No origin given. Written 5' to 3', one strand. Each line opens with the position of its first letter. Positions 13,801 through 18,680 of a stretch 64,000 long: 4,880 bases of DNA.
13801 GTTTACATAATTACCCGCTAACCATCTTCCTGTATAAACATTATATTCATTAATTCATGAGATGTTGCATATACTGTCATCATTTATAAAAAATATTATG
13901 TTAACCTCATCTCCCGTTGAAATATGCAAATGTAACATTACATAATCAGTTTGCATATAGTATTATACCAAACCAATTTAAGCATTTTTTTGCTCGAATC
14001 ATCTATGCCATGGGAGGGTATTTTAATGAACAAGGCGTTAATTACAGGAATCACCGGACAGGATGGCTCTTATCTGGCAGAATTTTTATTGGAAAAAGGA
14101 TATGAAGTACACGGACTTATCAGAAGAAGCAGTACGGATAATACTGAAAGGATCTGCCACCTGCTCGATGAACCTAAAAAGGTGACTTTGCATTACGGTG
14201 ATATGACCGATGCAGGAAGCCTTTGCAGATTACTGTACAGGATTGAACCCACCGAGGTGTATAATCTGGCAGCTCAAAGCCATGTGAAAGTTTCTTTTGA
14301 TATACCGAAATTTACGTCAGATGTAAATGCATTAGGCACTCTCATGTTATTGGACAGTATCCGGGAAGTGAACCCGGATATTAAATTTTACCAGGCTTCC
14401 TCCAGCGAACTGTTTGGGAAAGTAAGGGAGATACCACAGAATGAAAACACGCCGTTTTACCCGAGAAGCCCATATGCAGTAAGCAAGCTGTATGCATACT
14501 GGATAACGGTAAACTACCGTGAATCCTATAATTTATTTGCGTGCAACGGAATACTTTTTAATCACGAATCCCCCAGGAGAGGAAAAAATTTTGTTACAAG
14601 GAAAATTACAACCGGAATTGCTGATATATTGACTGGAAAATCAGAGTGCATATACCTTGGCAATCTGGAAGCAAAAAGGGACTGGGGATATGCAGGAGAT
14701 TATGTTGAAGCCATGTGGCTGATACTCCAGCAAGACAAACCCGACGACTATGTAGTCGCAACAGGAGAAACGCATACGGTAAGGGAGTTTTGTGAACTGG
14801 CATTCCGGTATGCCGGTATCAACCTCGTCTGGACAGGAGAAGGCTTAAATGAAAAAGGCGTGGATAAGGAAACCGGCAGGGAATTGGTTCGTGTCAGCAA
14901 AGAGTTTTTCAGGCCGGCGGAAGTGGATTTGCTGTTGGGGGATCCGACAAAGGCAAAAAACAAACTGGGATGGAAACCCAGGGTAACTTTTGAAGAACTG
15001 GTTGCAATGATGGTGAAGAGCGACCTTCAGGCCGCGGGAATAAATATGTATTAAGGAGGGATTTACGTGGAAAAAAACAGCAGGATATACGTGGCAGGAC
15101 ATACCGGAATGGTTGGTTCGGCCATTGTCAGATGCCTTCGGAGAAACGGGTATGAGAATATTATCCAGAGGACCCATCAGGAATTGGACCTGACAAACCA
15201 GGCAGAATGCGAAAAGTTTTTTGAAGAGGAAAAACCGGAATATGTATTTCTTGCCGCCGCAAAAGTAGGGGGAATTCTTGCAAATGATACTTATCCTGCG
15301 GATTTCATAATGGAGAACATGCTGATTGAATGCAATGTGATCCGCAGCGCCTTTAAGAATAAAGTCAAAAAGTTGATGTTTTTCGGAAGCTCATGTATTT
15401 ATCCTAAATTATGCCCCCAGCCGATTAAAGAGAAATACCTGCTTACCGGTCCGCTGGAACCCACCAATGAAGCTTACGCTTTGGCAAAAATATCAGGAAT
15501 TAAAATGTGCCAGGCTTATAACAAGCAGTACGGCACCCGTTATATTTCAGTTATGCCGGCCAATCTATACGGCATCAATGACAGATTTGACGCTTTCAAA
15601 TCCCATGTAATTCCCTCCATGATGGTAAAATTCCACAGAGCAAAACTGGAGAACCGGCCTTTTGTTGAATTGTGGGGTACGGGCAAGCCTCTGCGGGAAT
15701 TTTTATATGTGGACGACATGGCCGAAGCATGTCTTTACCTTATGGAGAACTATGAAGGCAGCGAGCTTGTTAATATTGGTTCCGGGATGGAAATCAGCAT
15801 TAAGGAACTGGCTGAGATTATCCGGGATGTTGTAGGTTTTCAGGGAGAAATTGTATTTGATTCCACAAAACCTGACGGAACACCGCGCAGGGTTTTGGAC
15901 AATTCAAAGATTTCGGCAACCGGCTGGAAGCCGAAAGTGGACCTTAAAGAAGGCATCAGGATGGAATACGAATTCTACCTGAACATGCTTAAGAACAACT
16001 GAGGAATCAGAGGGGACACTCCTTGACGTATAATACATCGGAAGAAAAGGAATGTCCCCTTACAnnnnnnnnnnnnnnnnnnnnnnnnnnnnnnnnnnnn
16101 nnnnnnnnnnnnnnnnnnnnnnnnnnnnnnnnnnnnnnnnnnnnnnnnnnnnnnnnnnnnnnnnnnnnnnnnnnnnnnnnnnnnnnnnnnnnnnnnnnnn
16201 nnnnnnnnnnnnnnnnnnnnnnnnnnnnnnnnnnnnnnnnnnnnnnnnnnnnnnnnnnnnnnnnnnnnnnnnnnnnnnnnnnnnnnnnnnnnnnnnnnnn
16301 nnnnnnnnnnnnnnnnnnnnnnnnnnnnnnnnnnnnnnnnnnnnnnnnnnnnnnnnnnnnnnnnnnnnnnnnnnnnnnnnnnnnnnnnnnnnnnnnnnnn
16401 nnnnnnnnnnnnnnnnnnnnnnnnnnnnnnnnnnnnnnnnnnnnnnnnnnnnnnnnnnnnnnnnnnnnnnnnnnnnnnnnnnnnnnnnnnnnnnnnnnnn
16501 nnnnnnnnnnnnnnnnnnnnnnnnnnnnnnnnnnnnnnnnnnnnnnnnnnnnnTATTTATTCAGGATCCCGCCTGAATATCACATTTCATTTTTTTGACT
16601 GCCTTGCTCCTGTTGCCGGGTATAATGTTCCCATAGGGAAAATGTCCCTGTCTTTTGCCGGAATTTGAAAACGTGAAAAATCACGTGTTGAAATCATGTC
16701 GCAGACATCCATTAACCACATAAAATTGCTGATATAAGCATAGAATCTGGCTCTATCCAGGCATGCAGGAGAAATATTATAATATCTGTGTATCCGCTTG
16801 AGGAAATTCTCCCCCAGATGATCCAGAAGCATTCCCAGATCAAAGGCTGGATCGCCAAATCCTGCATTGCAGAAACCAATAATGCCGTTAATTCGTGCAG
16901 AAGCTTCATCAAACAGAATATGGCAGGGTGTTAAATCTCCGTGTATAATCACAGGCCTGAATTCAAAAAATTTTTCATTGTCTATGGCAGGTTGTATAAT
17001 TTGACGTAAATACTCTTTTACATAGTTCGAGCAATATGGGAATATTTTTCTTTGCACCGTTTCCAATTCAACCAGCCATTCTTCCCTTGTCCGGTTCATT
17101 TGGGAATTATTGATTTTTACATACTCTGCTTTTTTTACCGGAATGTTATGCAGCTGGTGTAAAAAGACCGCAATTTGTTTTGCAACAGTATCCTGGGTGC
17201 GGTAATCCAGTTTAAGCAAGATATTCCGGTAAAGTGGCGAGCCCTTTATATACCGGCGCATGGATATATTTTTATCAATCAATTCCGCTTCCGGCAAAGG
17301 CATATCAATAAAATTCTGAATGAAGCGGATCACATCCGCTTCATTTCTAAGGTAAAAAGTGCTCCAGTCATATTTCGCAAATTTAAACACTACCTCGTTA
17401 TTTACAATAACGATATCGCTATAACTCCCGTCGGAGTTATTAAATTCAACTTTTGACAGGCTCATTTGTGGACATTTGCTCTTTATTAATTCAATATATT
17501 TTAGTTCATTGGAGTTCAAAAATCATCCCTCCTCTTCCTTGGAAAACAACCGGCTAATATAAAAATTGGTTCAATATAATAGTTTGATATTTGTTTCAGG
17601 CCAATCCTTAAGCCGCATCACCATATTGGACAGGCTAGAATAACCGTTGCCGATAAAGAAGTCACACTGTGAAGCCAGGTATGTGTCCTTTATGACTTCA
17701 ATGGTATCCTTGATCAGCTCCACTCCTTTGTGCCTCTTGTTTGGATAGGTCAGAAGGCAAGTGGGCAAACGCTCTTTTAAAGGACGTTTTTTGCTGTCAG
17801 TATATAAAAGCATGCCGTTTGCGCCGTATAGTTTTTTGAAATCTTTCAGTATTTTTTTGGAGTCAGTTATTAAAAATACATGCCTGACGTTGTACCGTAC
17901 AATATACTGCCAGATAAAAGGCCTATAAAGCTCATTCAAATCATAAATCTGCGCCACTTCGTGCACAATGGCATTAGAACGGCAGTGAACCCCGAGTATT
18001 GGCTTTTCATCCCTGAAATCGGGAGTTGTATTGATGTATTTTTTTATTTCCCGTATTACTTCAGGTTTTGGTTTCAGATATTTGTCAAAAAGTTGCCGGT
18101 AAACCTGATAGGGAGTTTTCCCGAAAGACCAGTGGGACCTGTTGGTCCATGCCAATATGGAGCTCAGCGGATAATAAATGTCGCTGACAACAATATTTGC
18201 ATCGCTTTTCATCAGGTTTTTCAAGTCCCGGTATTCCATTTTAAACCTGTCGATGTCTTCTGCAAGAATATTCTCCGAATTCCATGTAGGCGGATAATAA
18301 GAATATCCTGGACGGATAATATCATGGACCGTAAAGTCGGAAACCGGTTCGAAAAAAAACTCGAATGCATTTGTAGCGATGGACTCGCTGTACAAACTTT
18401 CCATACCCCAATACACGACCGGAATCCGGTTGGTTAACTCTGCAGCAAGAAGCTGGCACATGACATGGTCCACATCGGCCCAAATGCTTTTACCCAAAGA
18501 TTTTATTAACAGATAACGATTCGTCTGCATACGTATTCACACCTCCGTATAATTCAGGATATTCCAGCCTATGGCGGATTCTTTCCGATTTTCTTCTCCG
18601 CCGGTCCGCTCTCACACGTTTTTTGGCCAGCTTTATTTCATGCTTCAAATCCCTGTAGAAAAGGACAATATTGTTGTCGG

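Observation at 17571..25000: Four-member paralog family with fucosyltransferase-superfamily motifs; three in an overlapping tandem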

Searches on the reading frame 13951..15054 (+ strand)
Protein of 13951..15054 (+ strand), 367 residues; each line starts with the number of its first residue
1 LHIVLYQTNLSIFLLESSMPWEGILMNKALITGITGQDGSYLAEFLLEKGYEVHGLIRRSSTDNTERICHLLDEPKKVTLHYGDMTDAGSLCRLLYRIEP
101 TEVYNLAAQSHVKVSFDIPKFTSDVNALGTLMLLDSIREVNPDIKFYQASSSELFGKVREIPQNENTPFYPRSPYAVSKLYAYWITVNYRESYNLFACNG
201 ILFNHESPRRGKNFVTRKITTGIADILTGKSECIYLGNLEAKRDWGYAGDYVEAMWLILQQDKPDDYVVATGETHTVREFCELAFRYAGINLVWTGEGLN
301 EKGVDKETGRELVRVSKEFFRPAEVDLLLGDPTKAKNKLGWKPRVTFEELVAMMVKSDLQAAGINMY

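Call 24: search_protein_families(library=ncbifam, proteins=[window:13951-15054:+], max_evalue=0.001)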
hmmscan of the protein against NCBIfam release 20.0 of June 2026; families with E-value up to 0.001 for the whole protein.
window:13951-15054:+ (367 aa): 14 families
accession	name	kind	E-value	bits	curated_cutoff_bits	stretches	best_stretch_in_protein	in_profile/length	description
TIGR01472.1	gmd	equivalog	1.8e-169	563.4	415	1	28-361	2-341/342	GDP-mannose 4,6-dehydratase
TIGR01181.1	dTDP_gluc_dehyt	equivalog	4.7e-32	111.3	365.1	1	29-356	2-309/321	dTDP-glucose 4,6-dehydratase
TIGR04180.1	EDH_00030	hypoth_equivalog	4.3e-30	104.8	475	1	30-345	2-296/297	NAD-dependent 4,6-dehydratase LegB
TIGR02622.1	CDP_4_6_dhtase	equivalog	1.4e-23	83.6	278.45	1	28-193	6-172/352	CDP-glucose 4,6-dehydratase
TIGR01179.1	galE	equivalog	1.4e-18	66.8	262.3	1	29-194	2-164/332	UDP-glucose 4-epimerase GalE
NF007582.0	PRK10217.1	equivalog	1.8e-16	60.2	698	1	26-351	1-324/355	dTDP-glucose 4,6-dehydratase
NF007490.0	PRK10084.1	subfamily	8.7e-16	57.8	649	1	28-356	2-332/361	dTDP-glucose 4,6-dehydratase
NF052578.1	StrlDmthSdmBMthl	equivalog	2e-09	37.7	600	1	29-282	3-239/328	sterol demethylase protein SdmB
NF043036.1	ErythonDh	equivalog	5.3e-09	35.7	325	1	28-189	2-163/321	D-erythronate dehydrogenase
NF007956.0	PRK10675.1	subfamily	1.6e-08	34.1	394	1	29-184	3-158/338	UDP-glucose 4-epimerase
NF011728.1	PRK15181.1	equivalog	1e-07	31.3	760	1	28-295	17-286/348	Vi polysaccharide biosynthesis UDP-N-acetylglucosaminuronic acid C-4 epimerase TviC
TIGR03466.1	HpnA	hypoth_equivalog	1e-05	24.6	367.65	1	28-172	2-135/327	hopanoid-associated sugar epimerase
NF041015.1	UDPsulfquin_syn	equivalog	0.00053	19.1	575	0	75-148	65-141/384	UDP-sulfoquinovose synthase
TIGR01214.1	rmlD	equivalog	0.00066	18.9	224.05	1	29-216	2-161/285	dTDP-4-dehydrorhamnose reductase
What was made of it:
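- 14026..15054 (+): gmd, GDP-mannose 4,6-dehydratase. Call 24: TIGR01472, 563 bits against a cut-off of 415.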

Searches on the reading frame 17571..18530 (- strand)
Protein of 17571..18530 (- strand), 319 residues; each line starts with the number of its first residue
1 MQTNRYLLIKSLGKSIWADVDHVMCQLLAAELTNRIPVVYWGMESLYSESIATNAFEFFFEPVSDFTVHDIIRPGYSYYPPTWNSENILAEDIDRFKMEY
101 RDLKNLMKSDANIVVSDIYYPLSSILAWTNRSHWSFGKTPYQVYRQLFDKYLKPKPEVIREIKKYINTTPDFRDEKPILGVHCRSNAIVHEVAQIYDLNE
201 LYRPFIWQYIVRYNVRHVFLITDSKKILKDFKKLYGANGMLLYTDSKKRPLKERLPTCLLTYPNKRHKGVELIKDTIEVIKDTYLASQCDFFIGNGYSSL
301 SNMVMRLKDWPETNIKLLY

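Call 4: search_protein_families(library=pfam, proteins=[window:17571-18530:-], max_evalue=1)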
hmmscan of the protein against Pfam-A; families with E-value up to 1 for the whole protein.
window:17571-18530:- (319 aa): 4 families
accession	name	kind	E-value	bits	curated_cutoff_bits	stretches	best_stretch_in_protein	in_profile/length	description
PF19745.5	FUT8_N_cat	-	0.00055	19.3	27.6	1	147-237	332-424/499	Alpha-(1,6)-fucosyltransferase N- and catalytic domains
PF10250.15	O-FucT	-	0.00092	19.3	31.5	1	220-308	235-323/326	GDP-fucose protein O-fucosyltransferase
PF05830.17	NodZ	-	0.016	14.5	28.3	1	30-68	27-64/322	Nodulation protein Z (NodZ)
PF06941.18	NT5C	-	0.13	12.6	24.8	1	138-268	31-158/180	5' nucleotidase, deoxy (Pyrimidine), cytosolic type C protein (NT5C)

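Call 5: search_protein_families(library=ncbifam, proteins=[window:17571-18530:-], max_evalue=1)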
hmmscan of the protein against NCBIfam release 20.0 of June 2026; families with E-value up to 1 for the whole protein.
window:17571-18530:- (319 aa): 0 families
